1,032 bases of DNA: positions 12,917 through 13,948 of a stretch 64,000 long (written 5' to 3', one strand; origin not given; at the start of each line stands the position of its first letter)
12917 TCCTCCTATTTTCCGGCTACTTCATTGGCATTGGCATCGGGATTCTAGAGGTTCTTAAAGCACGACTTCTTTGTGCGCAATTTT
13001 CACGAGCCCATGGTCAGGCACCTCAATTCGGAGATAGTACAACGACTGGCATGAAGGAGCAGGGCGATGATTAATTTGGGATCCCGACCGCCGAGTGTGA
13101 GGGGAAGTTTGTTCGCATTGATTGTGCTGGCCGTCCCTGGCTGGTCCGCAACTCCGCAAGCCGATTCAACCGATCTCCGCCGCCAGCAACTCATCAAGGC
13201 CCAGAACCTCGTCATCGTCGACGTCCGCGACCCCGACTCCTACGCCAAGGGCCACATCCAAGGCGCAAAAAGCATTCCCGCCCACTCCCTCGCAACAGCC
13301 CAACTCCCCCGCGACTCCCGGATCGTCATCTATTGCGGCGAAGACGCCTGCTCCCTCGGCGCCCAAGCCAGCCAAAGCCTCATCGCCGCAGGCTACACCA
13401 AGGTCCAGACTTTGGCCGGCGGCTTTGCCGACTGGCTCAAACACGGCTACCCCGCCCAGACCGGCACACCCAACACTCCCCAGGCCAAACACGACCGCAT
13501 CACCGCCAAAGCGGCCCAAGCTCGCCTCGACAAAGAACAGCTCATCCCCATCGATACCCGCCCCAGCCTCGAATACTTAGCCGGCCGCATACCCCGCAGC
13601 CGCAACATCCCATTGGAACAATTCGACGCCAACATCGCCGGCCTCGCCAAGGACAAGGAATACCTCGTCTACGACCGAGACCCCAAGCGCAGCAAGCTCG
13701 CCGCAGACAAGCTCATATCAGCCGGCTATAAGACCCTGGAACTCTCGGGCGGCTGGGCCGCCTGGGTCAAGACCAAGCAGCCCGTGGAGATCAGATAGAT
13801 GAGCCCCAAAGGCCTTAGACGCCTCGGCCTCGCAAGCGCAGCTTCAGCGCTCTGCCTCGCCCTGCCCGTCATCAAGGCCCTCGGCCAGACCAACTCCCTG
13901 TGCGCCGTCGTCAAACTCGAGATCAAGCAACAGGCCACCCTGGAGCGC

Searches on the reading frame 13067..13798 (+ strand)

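Call 51: search_protein_families(library=pfam, proteins=[window:13067-13798:+], max_evalue=0.01)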
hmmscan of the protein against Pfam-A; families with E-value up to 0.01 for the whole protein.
window:13067-13798:+ (243 aa): 1 family
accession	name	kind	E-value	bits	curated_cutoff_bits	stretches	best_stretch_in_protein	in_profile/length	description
PF00581.25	Rhodanese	-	3.4e-35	121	22.2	2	41-125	7-101/102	Rhodanese-like domain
